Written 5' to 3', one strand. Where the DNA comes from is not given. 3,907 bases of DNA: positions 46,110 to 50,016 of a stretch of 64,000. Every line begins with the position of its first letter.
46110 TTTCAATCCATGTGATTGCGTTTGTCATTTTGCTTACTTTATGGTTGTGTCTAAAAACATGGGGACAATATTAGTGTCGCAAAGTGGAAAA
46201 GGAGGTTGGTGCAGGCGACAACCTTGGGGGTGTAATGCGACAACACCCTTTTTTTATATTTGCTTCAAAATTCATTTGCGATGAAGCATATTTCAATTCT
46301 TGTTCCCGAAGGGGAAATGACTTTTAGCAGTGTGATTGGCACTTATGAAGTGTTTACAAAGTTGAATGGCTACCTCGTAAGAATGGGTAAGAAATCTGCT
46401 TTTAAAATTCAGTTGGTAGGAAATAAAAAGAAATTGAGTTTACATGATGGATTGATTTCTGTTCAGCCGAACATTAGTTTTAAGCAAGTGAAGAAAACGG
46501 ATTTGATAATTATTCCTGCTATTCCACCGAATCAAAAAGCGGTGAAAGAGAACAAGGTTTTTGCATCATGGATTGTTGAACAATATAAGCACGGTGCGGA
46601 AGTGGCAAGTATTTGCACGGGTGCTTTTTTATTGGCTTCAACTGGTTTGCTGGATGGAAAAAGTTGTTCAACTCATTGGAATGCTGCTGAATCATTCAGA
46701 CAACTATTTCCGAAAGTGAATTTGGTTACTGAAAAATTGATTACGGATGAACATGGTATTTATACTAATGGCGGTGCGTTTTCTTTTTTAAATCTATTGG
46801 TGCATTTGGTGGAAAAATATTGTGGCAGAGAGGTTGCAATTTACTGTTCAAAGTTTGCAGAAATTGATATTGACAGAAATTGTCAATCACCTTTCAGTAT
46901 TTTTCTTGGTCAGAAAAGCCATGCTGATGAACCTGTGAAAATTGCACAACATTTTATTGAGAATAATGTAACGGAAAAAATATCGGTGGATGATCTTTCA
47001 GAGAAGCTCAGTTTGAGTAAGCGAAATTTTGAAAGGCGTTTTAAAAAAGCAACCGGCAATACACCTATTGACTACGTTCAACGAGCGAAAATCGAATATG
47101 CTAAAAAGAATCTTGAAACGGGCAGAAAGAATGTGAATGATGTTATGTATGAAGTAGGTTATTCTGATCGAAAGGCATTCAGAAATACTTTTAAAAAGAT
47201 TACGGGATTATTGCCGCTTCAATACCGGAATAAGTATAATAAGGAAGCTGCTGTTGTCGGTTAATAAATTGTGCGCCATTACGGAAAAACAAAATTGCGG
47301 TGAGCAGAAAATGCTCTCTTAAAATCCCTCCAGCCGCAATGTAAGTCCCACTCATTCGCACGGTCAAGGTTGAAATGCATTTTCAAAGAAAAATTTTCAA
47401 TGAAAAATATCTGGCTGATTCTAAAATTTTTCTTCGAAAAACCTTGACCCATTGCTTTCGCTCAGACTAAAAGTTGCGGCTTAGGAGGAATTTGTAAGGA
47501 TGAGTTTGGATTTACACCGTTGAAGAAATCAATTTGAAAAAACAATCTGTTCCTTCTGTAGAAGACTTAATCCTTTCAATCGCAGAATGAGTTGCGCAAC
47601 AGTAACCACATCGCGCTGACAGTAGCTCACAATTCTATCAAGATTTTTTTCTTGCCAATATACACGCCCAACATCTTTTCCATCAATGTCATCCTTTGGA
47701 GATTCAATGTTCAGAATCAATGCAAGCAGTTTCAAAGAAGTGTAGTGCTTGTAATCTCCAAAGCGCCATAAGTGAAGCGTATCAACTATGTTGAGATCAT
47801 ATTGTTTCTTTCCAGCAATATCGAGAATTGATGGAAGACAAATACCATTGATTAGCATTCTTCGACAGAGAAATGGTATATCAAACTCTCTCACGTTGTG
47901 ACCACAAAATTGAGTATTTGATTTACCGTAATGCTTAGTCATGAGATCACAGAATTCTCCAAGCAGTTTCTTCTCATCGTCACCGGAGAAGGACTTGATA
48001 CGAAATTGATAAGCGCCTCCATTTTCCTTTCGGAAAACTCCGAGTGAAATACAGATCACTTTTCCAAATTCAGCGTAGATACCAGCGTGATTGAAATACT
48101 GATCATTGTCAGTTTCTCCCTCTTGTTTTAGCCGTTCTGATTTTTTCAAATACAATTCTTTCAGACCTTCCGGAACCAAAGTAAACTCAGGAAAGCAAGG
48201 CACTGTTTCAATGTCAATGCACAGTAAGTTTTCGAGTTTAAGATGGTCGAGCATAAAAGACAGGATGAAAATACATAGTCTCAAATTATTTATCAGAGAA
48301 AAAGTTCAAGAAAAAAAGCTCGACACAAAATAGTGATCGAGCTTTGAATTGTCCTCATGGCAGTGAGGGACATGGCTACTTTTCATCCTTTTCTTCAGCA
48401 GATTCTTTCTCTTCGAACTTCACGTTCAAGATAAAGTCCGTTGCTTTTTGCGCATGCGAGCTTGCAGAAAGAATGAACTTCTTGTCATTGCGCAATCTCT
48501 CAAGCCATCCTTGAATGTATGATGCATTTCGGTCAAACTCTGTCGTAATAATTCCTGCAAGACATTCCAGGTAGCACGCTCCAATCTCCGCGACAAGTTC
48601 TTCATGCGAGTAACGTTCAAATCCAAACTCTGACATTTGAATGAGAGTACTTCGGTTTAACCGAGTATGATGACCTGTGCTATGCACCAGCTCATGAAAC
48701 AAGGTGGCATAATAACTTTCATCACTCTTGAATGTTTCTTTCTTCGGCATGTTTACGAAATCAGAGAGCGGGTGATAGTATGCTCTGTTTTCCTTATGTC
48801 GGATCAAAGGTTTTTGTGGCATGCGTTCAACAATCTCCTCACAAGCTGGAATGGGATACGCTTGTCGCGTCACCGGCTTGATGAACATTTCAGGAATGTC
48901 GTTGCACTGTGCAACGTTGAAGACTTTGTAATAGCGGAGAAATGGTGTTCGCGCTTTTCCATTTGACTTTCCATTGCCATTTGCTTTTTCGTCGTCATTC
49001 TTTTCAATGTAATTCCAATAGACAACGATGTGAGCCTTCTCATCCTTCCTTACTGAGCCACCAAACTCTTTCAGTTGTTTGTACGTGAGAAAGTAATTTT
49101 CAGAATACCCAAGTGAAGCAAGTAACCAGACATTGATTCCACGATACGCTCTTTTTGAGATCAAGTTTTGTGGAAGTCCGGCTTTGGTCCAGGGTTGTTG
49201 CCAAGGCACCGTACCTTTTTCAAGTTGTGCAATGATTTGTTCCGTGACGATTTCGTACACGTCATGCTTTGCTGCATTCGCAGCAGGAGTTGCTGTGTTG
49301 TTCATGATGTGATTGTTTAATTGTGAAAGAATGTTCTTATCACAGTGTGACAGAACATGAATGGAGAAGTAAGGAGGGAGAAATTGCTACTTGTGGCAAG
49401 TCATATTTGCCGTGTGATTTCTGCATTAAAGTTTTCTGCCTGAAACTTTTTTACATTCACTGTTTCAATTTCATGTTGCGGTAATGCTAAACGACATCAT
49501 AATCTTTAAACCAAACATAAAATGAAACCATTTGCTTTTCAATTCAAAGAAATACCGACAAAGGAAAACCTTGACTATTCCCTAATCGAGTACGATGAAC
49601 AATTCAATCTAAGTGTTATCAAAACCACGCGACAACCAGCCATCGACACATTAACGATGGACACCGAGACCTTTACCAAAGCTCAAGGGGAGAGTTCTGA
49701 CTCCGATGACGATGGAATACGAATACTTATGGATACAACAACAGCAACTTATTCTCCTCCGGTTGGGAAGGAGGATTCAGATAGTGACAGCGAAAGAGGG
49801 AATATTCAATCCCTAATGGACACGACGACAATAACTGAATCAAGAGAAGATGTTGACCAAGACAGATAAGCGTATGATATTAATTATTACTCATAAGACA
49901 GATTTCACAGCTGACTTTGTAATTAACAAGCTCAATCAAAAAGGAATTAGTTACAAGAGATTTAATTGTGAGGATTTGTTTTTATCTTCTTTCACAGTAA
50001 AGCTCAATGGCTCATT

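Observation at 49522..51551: Compact graspetide (omega-ester RiPP) cluster with a three-core precursor on a mobile region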

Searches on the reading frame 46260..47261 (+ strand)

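Call 27: search_protein_families(library=pfam, proteins=[window:46260-47261:+], max_evalue=0.001)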
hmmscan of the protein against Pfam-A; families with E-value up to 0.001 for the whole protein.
window:46260-47261:+ (334 aa): 3 families
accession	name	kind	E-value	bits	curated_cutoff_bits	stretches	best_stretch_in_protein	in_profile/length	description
PF12833.13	HTH_18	-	1.8e-20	73.4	33.6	1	246-324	1-79/80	Helix-turn-helix domain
PF00165.29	HTH_AraC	-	2.9e-15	56.4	26.6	2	233-274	1-42/42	Bacterial regulatory helix-turn-helix proteins, AraC family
PF01965.30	DJ-1_PfpI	-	9.2e-13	48.8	26.6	1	46-178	26-157/165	DJ-1/PfpI family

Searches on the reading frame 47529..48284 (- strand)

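Call 27: search_protein_families(library=pfam, proteins=[window:47529-48284:-], max_evalue=0.001)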
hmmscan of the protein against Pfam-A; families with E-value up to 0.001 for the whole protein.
window:47529-48284:- (251 aa): 3 families
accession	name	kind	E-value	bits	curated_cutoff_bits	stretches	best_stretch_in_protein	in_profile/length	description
PF10108.15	DNA_pol_B_exo2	-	7.4e-14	52.4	24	1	72-237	7-174/213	Predicted 3'-5' exonuclease related to the exonuclease domain of PolB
PF13482.12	RNase_H_2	-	4.2e-12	46.8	22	1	67-233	8-161/165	RNase_H superfamily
PF03104.25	DNA_pol_B_exo1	-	0.00015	21.7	23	1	99-151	138-188/242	DNA polymerase family B, exonuclease domain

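Call 68: search_protein_families(library=padloc, proteins=[window:47529-48284:-], max_evalue=0.01)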
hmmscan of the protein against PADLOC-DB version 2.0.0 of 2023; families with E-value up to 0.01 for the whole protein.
window:47529-48284:- (251 aa): 0 families

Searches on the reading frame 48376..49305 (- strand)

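Call 27: search_protein_families(library=pfam, proteins=[window:48376-49305:-], max_evalue=0.001)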
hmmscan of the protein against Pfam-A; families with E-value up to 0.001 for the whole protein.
window:48376-49305:- (309 aa): 2 families
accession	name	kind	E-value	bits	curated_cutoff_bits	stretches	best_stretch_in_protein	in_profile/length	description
PF18818.7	MPTase-PolyVal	-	6.7e-36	123.6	27.5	1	167-284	13-126/126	Zincin-like metallopeptidase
PF08401.16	ArdcN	-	2.6e-34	118.5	22.6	1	15-129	2-123/123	N-terminal domain of anti-restriction factor ArdC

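Call 68: search_protein_families(library=padloc, proteins=[window:48376-49305:-], max_evalue=0.01)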
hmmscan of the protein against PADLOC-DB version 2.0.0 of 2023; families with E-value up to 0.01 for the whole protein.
window:48376-49305:- (309 aa): 0 families

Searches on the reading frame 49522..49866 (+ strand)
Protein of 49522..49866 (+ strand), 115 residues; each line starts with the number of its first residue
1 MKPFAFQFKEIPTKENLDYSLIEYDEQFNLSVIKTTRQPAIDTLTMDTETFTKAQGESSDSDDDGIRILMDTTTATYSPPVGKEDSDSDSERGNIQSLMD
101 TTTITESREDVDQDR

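Call 3: search_protein_families(library=pfam, proteins=[window:49522-49866:+], max_evalue=1)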
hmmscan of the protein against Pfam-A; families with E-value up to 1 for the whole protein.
window:49522-49866:+ (115 aa): 0 families

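Call 4: search_protein_families(library=ncbifam, proteins=[window:49522-49866:+], max_evalue=1)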
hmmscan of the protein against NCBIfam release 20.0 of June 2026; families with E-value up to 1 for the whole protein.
window:49522-49866:+ (115 aa): 0 families

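Call 6: find_homologous_proteins(query=window:49522-49866:+, max_evalue=0.01)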
Query window:49522-49866:+ (115 aa): 29 proteins with E <= 0.01 among 36 candidates.
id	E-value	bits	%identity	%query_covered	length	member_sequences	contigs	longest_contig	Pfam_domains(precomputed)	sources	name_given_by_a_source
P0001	6.3e-66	237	100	100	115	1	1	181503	-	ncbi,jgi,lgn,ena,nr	ncbi:MAG TPA: hypothetical protein VE978_03985 [Chitinophagales bacterium]|nr:hypothetical protein [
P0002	8.8e-44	166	75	100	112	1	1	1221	-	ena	-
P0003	1.2e-42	162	73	100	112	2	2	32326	-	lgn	-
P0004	5.1e-41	157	74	100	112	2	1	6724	-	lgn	-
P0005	1.9e-39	152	71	100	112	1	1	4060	-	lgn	-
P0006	3.5e-39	151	72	100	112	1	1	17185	-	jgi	-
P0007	6.6e-38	147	69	100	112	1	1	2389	-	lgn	-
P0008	3.6e-34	135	50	100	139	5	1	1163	-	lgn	-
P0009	7.6e-33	131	61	100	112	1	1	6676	-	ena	-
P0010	9.1e-33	131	63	100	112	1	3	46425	-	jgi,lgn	jgi:hypothetical protein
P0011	2.4e-32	129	51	100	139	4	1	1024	-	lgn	-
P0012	2.8e-31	126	60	100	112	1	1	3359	-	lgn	-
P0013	5.2e-31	125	52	100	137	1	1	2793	-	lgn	-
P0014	5.3e-31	125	60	100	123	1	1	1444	-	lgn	-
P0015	2.4e-30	123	60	100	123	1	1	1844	-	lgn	-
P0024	1.0e-21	95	68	62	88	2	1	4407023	-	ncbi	ncbi:MAG: hypothetical protein QM725_09630 [Lacibacter sp.]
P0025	2.7e-20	90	50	91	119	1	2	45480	-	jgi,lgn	-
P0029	1.6e-18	85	65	73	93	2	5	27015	-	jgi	jgi:hypothetical protein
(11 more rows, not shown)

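Call 29: find_encoding_contigs(protein=P0003, flank=8000, max_places=2)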
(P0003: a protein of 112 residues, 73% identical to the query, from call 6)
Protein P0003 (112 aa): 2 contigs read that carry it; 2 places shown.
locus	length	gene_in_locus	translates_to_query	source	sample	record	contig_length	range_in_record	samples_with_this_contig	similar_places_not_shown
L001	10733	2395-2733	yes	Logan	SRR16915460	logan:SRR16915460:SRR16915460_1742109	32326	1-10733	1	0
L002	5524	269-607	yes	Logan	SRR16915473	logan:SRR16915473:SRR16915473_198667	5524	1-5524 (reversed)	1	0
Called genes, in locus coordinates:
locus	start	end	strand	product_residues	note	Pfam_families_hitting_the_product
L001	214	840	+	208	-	-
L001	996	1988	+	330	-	PF16289:PIN_12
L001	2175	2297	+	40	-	-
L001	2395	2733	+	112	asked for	-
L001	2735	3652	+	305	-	PF08443:RimK (weak)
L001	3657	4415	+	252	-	-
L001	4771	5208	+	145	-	PF06445:GyrI-like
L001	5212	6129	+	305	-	PF02517:Rce1-like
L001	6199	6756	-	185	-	-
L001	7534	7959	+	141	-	PF08818:DUF1801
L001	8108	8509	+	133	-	PF13673:Acetyltransf_10 (weak), PF00583:Acetyltransf_1, PF13508:Acetyltransf_7 (weak)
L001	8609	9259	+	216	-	-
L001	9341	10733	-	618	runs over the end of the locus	PF02369:Big_1 (faint), PF13620:CarboxypepD_reg, PF13715:CarbopepD_reg_2, PF00092:VWA, PF13768:VWA_3 (weak), PF25106:VWA_4, PF18962:Por_Secre_tail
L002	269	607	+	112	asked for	-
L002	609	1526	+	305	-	PF08443:RimK (weak)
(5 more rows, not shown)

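Call 30: find_encoding_contigs(protein=P0024, flank=8000, max_places=2)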
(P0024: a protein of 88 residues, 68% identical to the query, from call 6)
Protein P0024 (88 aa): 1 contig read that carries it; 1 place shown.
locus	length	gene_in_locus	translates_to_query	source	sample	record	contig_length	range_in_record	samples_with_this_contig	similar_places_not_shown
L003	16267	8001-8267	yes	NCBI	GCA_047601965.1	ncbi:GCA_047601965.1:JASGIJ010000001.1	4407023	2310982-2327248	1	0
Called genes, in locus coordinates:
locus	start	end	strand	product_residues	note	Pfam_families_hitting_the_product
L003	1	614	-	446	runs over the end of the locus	PF21377:MurD_N, PF21799:MurD-like_N, PF08245:Mur_ligase_M, PF02875:Mur_ligase_C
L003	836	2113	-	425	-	PF00953:Glycos_transf_4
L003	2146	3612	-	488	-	PF01225:Mur_ligase, PF08245:Mur_ligase_M, PF02875:Mur_ligase_C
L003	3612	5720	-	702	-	PF03717:PBP_dimer, PF00905:Transpeptidase, PF03793:PASTA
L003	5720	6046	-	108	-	PF19579:FtsL_2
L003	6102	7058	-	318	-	PF01795:Methyltransf_5, PF01728:FtsJ (weak)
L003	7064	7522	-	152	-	PF02381:MraZ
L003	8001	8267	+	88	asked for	-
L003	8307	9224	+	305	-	PF08443:RimK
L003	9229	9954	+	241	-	PF18967:PycTM (weak)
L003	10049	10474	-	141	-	-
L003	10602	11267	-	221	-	PF01243:PNPOx_N (weak), PF12900:Pyridox_ox_2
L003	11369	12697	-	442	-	PF00512:HisKA, PF02518:HATPase_c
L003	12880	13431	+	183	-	PF02622:DUF179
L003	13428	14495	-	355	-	PF00903:Glyoxalase, PF13669:Glyoxalase_4 (faint)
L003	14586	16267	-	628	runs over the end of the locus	PF13600:DUF4140, PF15976:CooC_C (faint), PF13598:DUF4139, PF13620:CarboxypepD_reg, PF13715:CarbopepD_reg_2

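Call 31: find_encoding_contigs(protein=P0010, flank=8000, max_places=2)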
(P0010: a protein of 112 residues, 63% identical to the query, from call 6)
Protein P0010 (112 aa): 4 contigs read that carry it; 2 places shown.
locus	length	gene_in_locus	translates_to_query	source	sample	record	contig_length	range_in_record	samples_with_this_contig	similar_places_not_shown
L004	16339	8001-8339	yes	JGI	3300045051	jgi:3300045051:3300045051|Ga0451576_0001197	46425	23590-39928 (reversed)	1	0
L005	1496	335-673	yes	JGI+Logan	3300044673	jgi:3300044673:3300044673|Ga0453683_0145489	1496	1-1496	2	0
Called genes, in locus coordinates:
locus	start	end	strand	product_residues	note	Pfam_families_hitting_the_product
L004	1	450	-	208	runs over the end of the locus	-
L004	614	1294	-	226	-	PF00027:cNMP_binding, PF13545:HTH_Crp_2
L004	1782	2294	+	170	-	PF07366:SnoaL, PF12680:SnoaL_2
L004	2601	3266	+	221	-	PF02517:Rce1-like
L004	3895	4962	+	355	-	-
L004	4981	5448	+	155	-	PF04140:ICMT (faint), PF04191:PEMT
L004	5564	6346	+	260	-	PF01135:PCMT (weak), PF05175:MTS (weak), PF13489:Methyltransf_23 (weak), PF13679:Methyltransf_32, PF08241:Methyltransf_11, PF08242:Methyltransf_12, PF13649:Methyltransf_25, PF13847:Methyltransf_31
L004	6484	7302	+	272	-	PF13650:Asp_protease_2, PF13975:gag-asp_proteas (faint)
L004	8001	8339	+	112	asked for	-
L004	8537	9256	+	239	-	PF08443:RimK, PF02955:GSH-S_ATP (weak)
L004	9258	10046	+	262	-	-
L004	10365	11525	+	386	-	PF14054:DUF4249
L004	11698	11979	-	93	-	-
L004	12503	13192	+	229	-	-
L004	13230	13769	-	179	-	PF08002:DUF1697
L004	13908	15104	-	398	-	PF00144:Beta-lactamase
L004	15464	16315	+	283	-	PF02517:Rce1-like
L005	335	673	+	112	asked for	-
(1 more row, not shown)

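Call 38: search_protein_families(library=pfam, proteins=[L001:3657-4412:+, L004:9258-10043:+, L003:9229-9951:+], max_evalue=0.01)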
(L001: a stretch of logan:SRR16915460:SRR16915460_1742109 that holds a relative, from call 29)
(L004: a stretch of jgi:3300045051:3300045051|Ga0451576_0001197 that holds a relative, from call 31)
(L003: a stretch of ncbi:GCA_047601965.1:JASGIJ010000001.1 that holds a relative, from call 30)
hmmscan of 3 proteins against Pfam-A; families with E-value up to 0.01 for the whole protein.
L001:3657-4412:+ (252 aa): 1 family
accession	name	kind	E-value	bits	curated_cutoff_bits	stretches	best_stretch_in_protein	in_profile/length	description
PF20237.3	DUF6594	-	0.00068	20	30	1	52-118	158-221/238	Family of unknown function (DUF6594)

L004:9258-10043:+ (262 aa): 0 families

L003:9229-9951:+ (241 aa): 2 families
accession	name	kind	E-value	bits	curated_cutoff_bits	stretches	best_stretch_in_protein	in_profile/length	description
PF04103.21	CD20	-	0.0009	19.8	27.9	0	165-212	54-101/156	CD20-like family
PF20237.3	DUF6594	-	0.0031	17.9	30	0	48-113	158-220/238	Family of unknown function (DUF6594)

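Call 47: find_encoding_contigs(protein=P0025, flank=7000, max_places=1)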
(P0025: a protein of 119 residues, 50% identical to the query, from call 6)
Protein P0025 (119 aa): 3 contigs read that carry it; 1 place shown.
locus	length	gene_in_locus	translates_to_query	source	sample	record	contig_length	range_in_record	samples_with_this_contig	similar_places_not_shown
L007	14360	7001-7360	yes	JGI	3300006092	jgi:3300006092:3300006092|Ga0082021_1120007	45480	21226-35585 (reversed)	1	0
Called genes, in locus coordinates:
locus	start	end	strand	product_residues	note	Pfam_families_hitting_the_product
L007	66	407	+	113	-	-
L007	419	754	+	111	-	-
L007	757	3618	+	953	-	PF19044:P-loop_TraG (weak)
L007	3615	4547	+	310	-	-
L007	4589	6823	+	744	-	-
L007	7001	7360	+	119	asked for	-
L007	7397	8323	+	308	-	PF02955:GSH-S_ATP (weak), PF08443:RimK (weak)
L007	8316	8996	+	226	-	-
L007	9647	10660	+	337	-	-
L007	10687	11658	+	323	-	PF02384:N6_Mtase (faint)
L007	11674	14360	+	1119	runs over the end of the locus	PF13872:AAA_34, PF04851:ResIII (weak), PF13871:Helicase_C_4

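Call 48: find_encoding_contigs(protein=P0029, flank=7000, max_places=1)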
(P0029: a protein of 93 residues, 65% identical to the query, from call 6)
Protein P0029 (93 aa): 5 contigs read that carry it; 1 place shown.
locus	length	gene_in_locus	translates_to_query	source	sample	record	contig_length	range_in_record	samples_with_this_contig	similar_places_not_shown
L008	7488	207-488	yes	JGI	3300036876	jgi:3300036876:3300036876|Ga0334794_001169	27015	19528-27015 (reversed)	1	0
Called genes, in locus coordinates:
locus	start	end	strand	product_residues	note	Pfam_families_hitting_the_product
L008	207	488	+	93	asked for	-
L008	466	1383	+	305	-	PF21068:ATPgraspMvdD (faint), PF02955:GSH-S_ATP (weak), PF08443:RimK (weak)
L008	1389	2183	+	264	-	-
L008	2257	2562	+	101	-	-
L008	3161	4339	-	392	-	PF02771:Acyl-CoA_dh_N, PF02770:Acyl-CoA_dh_M, PF00441:Acyl-CoA_dh_1, PF08028:Acyl-CoA_dh_2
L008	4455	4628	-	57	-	-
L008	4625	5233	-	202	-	PF13489:Methyltransf_23, PF01209:Ubie_methyltran, PF08003:Methyltransf_9 (weak), PF13847:Methyltransf_31, PF08241:Methyltransf_11, PF08242:Methyltransf_12, PF13649:Methyltransf_25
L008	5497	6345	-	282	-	PF00106:adh_short, PF08659:KR, PF13561:adh_short_C2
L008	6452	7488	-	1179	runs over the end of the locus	PF02463:SMC_N, PF13476:AAA_23, PF24161:CCDC39 (faint), PF06470:SMC_hinge, PF13304:AAA_21 (weak)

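Call 49: find_encoding_contigs(protein=P0006, flank=7000, max_places=1)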
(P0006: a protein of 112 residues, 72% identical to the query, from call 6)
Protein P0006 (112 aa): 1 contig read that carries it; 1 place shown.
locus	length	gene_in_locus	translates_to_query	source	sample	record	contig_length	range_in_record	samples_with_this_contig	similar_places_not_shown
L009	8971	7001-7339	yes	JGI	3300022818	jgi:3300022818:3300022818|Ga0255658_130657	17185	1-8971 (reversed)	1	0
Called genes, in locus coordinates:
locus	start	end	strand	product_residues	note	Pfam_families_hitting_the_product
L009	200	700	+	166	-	PF02915:Rubrerythrin, PF21349:RUBY_RBDX (weak)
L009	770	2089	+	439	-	PF00691:OmpA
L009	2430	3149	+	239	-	PF07738:Sad1_UNC (weak), PF00691:OmpA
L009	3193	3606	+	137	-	-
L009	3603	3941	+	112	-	-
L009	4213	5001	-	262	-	PF03096:Ndr, PF12146:Hydrolase_4, PF00561:Abhydrolase_1, PF12697:Abhydrolase_6, PF03959:FSH1 (weak), PF08386:Abhydrolase_4 (weak)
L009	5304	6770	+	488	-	PF08323:Glyco_transf_5, PF00534:Glycos_transf_1, PF13692:Glyco_trans_1_4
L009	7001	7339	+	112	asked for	-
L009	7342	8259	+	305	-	PF21068:ATPgraspMvdD (weak), PF02955:GSH-S_ATP (weak), PF08443:RimK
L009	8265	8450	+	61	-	-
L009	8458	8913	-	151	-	PF01797:Y1_Tnp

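Call 63: find_related_loci(query=A3, collection=genome_contigs, flank=5000)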
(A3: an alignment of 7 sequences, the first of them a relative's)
Query A3 (115 aa) in genome_contigs; peptide patterns used: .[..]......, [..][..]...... (x = any residue, [..] = any of these).
93 stretches matched a pattern; 7 encode a relative of the query (tblastn E <= 1e-3); 7 distinct loci.
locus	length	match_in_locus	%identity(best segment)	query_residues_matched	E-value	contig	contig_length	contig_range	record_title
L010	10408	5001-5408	51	1-115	3e-37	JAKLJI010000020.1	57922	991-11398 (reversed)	MAG: Bacteroidia bacterium isolate MAG.356 MAG.356-NODE_20_length_57922_cov_5.890967, whole genome shotgun sequence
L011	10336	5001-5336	59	1-115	4e-33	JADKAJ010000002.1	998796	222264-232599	MAG: Chitinophagaceae bacterium isolate Mari_18-Q3-R65-66_BAT3C.296 tig00000824-10-9980670, whole genome shotgun sequenc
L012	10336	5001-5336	58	1-115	3e-32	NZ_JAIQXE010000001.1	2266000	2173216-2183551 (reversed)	Flavihumibacter profundi strain KCTC 62290 NODE_1_length_2266000_cov_31.088359, whole genome shotgun sequence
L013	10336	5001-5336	56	1-115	7e-31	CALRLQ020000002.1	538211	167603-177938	MAG: Rhizobium sp. Q54 isolate JJ-KC21115-111-1-m1-bin271 genome assembly, contig: JJ-ST915-40-C2, whole genome shotgun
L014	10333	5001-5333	57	1-114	8e-31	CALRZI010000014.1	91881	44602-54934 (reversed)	MAG: Chitinophaga pinensis isolate JJ-MAC1KOLA6-346-2-mx-bin654 genome assembly, contig: JJ-MAC1KOLA6-346-C68, whole gen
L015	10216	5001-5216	68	1-71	3e-26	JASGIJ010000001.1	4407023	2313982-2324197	MAG: Lacibacter sp. isolate 5N313 JMF-2111-06-0005.ont.bin.313_0, whole genome shotgun sequence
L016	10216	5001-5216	65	1-71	4e-24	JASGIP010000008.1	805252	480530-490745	MAG: Ferruginibacter sp. isolate 5N345 JMF-2111-06-0005.ont.bin.345_7, whole genome shotgun sequence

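Call 68: search_protein_families(library=padloc, proteins=[window:49522-49866:+], max_evalue=0.01)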
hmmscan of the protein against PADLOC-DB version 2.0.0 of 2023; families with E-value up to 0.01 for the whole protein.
window:49522-49866:+ (115 aa): 0 families
